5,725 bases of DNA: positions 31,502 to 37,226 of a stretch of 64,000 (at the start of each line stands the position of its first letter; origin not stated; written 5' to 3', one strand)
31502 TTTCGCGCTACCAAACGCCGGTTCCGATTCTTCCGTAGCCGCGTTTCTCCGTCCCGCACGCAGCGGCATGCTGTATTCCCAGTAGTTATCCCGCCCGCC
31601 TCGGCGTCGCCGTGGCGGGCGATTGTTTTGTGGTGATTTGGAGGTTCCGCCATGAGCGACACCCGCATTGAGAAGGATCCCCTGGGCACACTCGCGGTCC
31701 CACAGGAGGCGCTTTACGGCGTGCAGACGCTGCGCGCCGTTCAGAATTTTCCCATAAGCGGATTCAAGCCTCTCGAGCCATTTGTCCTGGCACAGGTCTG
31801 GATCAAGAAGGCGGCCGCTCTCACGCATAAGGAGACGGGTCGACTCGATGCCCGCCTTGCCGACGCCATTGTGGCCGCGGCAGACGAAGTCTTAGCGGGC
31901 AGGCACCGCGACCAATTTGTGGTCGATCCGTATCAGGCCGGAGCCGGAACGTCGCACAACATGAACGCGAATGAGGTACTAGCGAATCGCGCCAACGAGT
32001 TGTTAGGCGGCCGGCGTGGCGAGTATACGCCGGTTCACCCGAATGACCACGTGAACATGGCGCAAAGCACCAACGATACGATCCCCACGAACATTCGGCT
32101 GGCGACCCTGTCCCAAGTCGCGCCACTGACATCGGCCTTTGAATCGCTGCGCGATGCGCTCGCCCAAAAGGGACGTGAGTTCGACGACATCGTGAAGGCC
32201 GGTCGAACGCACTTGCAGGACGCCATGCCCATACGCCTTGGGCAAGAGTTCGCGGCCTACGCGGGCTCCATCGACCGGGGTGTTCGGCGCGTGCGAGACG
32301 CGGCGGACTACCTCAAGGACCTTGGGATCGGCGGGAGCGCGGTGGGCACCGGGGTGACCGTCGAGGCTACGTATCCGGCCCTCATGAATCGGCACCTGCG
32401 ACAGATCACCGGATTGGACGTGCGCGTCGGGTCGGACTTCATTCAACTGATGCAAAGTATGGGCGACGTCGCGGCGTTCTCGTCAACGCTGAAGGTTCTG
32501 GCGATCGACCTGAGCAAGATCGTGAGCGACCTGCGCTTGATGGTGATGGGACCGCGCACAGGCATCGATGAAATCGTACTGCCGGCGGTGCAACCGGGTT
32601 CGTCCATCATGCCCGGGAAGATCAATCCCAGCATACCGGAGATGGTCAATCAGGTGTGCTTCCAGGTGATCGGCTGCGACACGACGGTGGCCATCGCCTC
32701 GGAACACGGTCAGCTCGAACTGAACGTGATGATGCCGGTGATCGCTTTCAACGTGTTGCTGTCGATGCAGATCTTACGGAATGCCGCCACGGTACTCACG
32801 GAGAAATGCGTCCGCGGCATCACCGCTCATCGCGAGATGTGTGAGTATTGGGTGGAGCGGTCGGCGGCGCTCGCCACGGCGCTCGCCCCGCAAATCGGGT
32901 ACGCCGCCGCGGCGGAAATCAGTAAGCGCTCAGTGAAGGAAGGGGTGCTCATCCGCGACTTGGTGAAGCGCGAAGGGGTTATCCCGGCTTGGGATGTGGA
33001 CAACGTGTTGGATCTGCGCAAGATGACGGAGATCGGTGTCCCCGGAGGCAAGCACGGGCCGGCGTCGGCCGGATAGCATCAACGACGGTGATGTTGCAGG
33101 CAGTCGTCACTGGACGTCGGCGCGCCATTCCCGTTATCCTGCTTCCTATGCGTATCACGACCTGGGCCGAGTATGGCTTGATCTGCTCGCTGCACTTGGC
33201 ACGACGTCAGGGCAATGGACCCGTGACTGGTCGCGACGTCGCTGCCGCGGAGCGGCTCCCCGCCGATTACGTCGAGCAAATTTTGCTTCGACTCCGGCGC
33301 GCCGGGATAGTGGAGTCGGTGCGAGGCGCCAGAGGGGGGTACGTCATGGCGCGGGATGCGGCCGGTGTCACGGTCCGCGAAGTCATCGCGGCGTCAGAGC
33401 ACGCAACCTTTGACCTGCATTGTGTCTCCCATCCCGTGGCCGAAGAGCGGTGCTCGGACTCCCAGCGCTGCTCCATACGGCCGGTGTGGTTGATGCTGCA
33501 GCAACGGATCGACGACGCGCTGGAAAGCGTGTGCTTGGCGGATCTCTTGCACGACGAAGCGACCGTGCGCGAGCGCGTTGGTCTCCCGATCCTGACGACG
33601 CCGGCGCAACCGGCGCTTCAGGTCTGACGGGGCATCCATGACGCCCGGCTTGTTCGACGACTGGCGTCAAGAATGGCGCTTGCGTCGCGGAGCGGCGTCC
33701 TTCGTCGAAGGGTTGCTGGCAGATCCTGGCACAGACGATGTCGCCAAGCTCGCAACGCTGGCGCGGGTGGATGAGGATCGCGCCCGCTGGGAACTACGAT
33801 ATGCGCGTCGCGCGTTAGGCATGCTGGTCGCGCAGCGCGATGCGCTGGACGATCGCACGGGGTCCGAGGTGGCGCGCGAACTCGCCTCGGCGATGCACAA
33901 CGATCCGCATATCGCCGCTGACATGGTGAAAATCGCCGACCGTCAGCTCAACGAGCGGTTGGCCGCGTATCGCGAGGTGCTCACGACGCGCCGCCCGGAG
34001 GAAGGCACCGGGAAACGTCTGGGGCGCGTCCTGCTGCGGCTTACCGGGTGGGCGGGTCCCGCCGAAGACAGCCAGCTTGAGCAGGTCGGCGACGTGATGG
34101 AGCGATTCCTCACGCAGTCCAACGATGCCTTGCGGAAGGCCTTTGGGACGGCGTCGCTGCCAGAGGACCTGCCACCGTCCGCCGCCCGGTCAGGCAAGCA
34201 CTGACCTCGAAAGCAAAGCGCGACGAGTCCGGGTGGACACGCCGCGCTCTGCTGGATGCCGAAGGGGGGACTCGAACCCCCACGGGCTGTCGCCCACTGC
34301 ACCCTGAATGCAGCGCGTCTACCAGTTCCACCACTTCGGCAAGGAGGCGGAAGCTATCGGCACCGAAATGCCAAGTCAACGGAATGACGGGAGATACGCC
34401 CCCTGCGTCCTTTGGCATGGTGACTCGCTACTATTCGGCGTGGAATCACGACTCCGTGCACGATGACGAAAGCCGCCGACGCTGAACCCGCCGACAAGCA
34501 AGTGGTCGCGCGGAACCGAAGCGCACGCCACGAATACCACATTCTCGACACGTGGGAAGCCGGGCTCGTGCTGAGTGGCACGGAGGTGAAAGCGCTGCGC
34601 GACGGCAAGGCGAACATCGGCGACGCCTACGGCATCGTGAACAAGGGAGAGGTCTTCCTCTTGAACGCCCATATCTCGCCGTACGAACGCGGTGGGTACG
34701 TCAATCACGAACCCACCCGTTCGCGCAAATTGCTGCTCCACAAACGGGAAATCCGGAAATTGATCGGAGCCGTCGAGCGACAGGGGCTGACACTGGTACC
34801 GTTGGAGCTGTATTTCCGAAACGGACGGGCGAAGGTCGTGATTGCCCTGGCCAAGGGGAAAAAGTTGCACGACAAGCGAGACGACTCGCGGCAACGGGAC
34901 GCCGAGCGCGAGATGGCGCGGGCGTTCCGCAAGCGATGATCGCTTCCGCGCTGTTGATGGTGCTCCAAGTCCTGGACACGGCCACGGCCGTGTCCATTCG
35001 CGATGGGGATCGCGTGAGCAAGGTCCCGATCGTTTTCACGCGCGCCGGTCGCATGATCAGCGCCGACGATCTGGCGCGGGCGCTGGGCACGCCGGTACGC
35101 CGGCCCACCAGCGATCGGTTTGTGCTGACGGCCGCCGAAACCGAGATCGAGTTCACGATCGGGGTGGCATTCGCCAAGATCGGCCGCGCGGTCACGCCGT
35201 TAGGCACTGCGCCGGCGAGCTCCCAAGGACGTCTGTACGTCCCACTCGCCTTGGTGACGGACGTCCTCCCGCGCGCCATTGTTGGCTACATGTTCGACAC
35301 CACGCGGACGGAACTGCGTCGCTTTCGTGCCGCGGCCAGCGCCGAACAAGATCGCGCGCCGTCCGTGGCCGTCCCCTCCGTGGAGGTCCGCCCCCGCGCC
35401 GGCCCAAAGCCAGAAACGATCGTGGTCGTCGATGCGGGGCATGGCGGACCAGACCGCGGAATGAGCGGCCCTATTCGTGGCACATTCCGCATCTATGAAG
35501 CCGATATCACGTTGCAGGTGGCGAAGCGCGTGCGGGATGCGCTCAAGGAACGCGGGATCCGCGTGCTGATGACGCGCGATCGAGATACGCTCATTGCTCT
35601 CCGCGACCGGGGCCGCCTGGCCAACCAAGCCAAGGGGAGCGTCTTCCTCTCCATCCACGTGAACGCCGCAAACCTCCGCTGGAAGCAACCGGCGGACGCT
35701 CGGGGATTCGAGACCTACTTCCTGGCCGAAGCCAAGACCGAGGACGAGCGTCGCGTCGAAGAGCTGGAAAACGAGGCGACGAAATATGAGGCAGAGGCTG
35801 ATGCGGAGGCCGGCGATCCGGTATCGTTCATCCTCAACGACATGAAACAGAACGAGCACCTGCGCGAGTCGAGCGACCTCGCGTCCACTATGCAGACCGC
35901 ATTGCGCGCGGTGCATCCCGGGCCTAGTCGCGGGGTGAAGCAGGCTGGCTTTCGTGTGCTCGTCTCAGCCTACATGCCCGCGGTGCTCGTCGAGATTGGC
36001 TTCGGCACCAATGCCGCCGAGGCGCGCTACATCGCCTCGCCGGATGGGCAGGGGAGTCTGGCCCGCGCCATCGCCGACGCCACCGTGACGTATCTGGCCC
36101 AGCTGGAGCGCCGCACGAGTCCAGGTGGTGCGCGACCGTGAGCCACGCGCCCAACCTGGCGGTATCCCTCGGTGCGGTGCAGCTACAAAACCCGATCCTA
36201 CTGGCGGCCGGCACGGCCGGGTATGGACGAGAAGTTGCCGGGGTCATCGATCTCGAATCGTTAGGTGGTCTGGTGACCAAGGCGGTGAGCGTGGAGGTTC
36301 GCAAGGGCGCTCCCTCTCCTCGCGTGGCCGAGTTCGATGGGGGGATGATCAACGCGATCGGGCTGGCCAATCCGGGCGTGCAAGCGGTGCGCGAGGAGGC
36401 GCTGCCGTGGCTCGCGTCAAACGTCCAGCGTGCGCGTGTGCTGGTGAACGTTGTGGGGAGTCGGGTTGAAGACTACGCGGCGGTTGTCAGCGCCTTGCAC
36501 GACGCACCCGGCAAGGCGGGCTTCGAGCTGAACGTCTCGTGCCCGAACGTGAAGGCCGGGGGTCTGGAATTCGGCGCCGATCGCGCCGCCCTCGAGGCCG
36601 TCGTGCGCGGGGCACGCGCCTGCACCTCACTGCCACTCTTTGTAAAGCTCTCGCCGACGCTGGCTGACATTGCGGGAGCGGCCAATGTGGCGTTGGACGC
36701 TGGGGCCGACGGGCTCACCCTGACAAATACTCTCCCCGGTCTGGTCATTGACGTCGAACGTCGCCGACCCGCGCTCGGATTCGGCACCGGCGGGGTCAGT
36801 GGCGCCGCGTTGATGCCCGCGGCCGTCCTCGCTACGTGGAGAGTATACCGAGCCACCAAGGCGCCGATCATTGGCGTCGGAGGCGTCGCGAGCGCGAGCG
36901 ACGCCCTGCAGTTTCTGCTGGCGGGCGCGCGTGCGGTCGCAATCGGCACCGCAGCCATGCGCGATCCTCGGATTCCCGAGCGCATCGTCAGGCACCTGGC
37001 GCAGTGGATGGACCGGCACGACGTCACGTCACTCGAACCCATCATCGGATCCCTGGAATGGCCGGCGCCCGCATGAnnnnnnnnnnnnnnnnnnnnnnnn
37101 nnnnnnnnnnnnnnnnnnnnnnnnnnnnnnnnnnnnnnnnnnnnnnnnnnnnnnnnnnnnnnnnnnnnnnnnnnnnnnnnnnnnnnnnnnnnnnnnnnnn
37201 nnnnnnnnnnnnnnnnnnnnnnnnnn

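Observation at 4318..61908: Octamer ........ is dispersed through the window far above expectation and recruits the rare TTA codon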

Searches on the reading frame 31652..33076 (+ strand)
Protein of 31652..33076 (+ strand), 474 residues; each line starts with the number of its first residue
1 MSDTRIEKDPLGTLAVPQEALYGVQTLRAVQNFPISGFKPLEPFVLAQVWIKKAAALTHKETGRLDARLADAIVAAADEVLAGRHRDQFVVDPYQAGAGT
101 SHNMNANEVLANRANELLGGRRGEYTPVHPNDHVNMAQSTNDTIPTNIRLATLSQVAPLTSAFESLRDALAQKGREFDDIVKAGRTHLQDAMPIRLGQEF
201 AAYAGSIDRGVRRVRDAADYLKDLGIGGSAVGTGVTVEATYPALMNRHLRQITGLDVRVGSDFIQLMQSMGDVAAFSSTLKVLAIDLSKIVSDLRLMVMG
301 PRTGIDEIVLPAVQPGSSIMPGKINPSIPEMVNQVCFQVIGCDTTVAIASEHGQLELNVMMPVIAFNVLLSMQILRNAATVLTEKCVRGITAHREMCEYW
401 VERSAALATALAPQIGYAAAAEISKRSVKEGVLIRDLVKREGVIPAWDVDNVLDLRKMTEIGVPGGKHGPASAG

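Call 45: search_protein_families(library=pfam, proteins=[window:31652-33076:+])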
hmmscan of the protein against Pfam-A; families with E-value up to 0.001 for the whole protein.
window:31652-33076:+ (474 aa): 2 families
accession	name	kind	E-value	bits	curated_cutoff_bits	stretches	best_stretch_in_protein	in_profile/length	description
PF00206.25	Lyase_1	-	4.8e-84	282.9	27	1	12-341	1-312/312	Lyase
PF10415.14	FumaraseC_C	-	7.7e-14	52.3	32.5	1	407-460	1-54/54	Fumarase C C-terminus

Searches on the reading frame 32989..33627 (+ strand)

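Call 45: search_protein_families(library=pfam, proteins=[window:32989-33627:+])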
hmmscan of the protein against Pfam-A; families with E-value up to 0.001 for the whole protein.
window:32989-33627:+ (212 aa): 2 families
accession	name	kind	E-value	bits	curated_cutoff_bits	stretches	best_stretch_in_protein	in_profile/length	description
PF02082.26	Rrf2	-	7.2e-31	107.5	30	1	57-189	2-132/132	Iron-dependent Transcriptional regulator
PF03444.21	HrcA_DNA-bdg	-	0.00033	20.7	21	1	70-124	16-69/79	Winged helix-turn-helix transcription repressor, HrcA DNA-binding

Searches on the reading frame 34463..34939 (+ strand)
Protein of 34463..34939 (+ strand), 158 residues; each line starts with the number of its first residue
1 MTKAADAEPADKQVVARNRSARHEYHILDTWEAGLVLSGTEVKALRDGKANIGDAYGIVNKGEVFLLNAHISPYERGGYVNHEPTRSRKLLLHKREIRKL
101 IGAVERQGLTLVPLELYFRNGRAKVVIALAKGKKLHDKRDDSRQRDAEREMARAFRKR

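Call 45: search_protein_families(library=pfam, proteins=[window:34463-34939:+])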
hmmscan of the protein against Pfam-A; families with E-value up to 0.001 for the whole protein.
window:34463-34939:+ (158 aa): 1 family
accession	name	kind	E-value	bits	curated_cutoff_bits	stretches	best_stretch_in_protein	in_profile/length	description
PF01668.23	SmpB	-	2.1e-61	206.5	27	1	15-156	1-142/143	SmpB protein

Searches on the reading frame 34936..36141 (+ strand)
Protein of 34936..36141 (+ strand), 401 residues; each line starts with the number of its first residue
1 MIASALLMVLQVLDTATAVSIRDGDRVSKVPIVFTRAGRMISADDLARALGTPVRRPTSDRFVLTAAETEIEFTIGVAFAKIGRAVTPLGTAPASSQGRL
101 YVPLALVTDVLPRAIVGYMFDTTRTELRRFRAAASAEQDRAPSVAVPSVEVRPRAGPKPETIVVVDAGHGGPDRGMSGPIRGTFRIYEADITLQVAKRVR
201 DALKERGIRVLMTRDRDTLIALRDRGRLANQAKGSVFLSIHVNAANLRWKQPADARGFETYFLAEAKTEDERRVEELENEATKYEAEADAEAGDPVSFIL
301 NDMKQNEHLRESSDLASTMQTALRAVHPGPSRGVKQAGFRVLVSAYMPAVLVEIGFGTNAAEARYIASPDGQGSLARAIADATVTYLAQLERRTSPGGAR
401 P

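Call 45: search_protein_families(library=pfam, proteins=[window:34936-36141:+])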
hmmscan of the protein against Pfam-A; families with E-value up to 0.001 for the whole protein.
window:34936-36141:+ (401 aa): 2 families
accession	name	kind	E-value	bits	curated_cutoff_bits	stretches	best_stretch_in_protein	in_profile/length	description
PF01520.23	Amidase_3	-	1.8e-44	152.3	27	1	163-382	1-171/174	N-acetylmuramoyl-L-alanine amidase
PF07833.16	Cu_amine_oxidN1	-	1e-06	29.1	24.2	1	40-111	21-93/108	Copper amine oxidase N-terminal domain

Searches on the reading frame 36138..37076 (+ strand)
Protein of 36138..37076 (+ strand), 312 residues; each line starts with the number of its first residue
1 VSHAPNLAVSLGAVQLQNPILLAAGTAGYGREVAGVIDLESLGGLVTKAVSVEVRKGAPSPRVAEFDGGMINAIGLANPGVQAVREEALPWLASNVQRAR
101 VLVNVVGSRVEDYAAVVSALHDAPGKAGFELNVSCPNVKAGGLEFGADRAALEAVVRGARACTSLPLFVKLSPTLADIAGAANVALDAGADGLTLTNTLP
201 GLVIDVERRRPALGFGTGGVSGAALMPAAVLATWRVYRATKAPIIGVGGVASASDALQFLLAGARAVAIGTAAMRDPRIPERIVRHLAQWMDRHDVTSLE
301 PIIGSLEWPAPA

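Call 45: search_protein_families(library=pfam, proteins=[window:36138-37076:+])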
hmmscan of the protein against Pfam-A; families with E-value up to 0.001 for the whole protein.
window:36138-37076:+ (312 aa): 3 families
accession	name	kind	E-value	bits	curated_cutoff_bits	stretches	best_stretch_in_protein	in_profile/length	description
PF01180.27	DHO_dh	-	1.9e-67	228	27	1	7-291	2-291/291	Dihydroorotate dehydrogenase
PF00977.27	His_biosynth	-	0.00021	21.2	23.6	1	235-286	67-118/228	Histidine biosynthesis protein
PF01207.24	Dus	-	0.00028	20.5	20.4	0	236-284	179-227/311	Dihydrouridine synthase (Dus)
